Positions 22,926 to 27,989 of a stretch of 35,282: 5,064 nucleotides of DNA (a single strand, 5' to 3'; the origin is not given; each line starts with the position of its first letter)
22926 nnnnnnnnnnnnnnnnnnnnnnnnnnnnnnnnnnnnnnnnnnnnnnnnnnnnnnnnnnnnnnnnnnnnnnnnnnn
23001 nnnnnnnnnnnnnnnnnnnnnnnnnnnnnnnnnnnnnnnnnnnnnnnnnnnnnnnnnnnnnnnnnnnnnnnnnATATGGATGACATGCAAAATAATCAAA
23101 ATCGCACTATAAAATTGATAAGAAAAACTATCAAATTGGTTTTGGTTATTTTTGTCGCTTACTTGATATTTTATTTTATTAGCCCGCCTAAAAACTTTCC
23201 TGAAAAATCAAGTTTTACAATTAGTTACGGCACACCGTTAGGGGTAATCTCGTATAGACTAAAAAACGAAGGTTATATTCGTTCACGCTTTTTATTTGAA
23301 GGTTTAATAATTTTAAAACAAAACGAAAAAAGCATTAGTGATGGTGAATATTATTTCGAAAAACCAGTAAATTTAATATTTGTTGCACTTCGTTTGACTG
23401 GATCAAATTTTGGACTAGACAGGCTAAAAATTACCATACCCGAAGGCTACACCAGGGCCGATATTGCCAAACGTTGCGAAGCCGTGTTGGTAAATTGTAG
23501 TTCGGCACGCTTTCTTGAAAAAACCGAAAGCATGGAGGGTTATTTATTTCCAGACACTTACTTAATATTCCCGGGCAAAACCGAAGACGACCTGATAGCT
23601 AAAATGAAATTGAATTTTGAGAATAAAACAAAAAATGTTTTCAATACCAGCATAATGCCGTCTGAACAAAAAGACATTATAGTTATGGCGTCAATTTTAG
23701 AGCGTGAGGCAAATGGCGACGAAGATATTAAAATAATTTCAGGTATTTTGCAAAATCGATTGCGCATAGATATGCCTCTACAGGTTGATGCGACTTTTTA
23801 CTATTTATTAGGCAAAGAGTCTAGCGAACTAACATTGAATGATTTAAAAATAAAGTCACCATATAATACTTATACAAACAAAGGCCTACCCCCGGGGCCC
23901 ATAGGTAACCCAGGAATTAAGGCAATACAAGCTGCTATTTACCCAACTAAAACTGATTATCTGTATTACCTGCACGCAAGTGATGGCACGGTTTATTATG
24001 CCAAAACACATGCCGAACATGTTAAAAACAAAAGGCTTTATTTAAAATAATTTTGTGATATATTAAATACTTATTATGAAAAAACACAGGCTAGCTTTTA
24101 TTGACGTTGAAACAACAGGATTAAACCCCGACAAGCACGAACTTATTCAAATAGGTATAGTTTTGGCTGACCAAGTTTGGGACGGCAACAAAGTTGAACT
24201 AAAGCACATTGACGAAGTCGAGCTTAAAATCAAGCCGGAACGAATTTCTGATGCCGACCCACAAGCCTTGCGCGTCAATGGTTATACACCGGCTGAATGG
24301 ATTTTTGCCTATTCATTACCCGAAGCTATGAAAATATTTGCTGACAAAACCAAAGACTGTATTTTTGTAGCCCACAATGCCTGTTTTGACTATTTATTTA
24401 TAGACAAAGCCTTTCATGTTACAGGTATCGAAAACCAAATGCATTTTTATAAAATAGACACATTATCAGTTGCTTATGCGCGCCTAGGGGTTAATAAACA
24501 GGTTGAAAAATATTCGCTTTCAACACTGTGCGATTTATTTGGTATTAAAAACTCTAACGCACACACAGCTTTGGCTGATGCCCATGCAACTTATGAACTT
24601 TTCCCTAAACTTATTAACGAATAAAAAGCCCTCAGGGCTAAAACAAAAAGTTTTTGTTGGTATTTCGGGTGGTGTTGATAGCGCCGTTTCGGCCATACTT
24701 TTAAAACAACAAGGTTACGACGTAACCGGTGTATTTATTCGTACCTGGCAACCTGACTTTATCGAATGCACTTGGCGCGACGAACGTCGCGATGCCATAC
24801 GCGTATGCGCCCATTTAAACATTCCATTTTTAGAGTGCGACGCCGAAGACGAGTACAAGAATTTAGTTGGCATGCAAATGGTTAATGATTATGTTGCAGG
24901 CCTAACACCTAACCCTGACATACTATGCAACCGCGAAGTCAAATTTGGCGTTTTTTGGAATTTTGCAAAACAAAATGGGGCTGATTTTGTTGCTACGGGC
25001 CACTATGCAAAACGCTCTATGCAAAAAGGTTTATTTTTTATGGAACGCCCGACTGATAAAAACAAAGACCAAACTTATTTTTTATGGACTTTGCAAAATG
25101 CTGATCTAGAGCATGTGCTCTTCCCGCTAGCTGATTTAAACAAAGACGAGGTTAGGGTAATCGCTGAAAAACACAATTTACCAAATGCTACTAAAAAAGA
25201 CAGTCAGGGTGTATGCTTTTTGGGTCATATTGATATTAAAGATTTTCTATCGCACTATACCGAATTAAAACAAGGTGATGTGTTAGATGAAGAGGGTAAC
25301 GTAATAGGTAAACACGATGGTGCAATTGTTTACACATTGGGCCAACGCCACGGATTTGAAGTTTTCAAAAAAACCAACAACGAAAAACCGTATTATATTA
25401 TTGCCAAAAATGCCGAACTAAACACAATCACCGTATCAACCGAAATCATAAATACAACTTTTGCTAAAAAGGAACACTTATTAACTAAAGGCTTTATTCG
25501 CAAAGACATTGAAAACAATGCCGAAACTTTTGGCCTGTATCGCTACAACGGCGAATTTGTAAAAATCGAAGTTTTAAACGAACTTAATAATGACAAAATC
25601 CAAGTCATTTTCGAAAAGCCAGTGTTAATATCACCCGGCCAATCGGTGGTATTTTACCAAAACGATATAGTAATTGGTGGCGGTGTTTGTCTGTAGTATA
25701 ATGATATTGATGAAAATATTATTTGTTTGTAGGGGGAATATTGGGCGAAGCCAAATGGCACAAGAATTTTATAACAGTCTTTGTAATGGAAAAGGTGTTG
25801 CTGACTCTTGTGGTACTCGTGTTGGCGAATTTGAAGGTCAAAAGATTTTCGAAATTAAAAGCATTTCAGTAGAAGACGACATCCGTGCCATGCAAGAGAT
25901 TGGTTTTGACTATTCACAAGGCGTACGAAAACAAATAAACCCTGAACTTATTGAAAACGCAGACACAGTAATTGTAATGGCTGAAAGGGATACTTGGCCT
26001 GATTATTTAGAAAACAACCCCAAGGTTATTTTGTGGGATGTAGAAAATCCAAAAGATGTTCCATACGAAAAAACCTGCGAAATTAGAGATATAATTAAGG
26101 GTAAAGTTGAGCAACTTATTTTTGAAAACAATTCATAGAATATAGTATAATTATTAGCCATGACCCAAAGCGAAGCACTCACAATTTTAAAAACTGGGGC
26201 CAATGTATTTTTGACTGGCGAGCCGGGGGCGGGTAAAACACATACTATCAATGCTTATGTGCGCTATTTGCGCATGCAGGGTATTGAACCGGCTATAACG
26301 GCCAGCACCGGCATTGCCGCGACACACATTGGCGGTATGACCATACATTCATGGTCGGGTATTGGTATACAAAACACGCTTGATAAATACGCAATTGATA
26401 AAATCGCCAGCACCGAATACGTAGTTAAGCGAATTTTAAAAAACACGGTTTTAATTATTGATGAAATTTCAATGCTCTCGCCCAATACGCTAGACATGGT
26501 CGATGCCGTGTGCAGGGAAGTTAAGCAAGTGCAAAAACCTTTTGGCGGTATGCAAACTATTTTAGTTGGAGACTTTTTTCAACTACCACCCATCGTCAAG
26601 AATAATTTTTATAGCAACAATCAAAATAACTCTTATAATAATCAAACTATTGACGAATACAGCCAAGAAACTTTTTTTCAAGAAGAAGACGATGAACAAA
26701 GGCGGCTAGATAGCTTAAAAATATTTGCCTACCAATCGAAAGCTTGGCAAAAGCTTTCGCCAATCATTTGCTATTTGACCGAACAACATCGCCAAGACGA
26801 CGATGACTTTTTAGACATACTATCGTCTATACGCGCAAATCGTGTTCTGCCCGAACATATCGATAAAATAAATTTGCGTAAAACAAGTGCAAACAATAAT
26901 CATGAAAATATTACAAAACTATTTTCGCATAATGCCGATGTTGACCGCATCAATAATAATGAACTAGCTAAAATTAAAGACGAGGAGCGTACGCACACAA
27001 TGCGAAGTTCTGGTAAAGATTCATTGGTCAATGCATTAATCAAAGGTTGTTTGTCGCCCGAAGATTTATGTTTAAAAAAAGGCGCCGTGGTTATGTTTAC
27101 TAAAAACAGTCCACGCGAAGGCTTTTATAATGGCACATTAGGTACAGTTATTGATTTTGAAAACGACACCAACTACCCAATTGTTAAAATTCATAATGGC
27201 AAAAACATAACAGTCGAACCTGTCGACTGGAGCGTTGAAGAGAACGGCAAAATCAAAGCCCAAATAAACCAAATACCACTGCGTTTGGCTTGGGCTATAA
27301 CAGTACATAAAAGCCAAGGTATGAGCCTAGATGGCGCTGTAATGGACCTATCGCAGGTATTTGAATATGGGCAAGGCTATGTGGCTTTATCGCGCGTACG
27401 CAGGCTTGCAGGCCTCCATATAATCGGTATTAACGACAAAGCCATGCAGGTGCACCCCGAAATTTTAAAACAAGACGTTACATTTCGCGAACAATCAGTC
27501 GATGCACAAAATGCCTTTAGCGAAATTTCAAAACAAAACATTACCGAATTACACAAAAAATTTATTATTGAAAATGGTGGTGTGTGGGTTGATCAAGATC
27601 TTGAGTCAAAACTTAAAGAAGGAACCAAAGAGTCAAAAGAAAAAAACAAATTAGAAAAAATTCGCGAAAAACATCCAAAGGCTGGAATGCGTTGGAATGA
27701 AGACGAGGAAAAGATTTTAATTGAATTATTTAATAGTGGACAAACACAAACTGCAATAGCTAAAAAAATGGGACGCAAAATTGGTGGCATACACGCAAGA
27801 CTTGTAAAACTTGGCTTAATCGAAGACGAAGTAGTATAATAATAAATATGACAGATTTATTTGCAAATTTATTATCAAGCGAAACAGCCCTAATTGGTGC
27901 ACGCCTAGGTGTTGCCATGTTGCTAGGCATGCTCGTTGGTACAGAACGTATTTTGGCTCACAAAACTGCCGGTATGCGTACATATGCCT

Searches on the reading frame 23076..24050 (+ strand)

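Call 9: search_protein_families(library=pfam, proteins=[window:23076-24050:+], max_evalue=0.01)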
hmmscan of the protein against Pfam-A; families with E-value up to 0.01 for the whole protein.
window:23076-24050:+ (324 aa): 1 family
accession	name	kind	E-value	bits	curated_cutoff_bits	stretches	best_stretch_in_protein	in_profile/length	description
PF02618.21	YceG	-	3.2e-72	243.7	32.4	1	47-320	1-274/275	YceG-like family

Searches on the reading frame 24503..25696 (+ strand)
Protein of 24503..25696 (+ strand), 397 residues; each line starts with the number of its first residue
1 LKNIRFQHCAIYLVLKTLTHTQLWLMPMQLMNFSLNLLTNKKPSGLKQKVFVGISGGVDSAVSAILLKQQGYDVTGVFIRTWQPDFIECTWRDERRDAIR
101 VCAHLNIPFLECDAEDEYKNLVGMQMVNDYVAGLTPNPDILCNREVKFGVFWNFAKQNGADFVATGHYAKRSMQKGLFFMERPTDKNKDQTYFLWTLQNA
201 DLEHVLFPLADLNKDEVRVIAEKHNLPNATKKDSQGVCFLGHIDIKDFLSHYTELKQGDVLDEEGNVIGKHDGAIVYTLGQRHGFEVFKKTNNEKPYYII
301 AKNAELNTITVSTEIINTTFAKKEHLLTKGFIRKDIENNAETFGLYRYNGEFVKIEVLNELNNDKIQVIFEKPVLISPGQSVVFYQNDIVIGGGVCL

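Call 9: search_protein_families(library=pfam, proteins=[window:24503-25696:+], max_evalue=0.01)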
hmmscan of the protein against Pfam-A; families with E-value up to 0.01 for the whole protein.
window:24503-25696:+ (397 aa): 7 families
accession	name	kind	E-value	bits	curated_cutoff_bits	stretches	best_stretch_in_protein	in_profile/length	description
PF03054.22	tRNA_Me_trans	-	1.1e-71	241.1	20.6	1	48-241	1-201/202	tRNA methyl transferase HUP domain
PF20259.3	tRNA_Me_trans_M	-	1.2e-17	63.6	27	1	246-312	1-65/66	tRNA methyl transferase PRC-barrel domain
PF20258.4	tRNA_Me_trans_C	-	1.5e-09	38.5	20.6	1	338-395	19-76/77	Aminomethyltransferase beta-barrel domain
PF02540.23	NAD_synthase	-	5.7e-07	29.4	21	1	47-121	18-88/242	NAD synthase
PF01171.26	ATP_bind_3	-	0.00022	21.5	27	1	50-228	2-163/182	PP-loop family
PF02568.20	ThiI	-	0.0051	16.9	20.5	0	47-80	3-36/197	Thiamine biosynthesis protein (ThiI)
PF06508.19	QueC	-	0.0069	16.3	22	0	50-90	2-42/210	Queuosine biosynthesis protein QueC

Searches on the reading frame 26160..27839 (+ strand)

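Call 9: search_protein_families(library=pfam, proteins=[window:26160-27839:+], max_evalue=0.01)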
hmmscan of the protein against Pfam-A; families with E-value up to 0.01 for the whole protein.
window:26160-27839:+ (559 aa): 13 families
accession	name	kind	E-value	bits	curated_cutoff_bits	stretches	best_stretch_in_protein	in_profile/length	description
PF05970.20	PIF1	-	4.9e-33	115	25.9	1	9-153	18-163/223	PIF1-like helicase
PF13245.12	AAA_19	-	1.7e-14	54.6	25.1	1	3-145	1-132/134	AAA domain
PF13604.12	AAA_30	-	7.9e-14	52.3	27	1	3-168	6-154/191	AAA domain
PF13401.12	AAA_22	-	3.8e-06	27.7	27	1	13-137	5-122/130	AAA domain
PF21530.3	Pif1_2B_dom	-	4.4e-05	23.5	23.9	1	289-333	2-47/47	DNA helicase Pif1, 2B domain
PF20720.3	nSTAND3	-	0.00023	21.3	27.2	1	5-46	9-50/155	Novel STAND NTPase 3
PF13191.12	AAA_16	-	0.00031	21.7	32.6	0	14-40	25-51/167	AAA ATPase domain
PF18335.7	SH3_13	-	0.00039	20.6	41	1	305-339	26-60/65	ATP-dependent RecD-like DNA helicase SH3 domain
PF03266.21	NTPase_1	-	0.0013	19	23.9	0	15-42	1-28/168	NTPase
PF00004.35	AAA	-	0.0018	19.2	21.2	1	16-110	1-73/131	ATPase family associated with various cellular activities (AAA)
PF02689.20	Herpes_Helicase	-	0.0033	15.9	27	0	379-415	732-770/808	Helicase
PF13538.12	UvrD_C_2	-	0.0038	17.5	27.4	1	376-415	1-47/52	UvrD-like helicase C-terminal domain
PF13086.12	AAA_11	-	0.0057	16.9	27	0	10-40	14-44/257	AAA domain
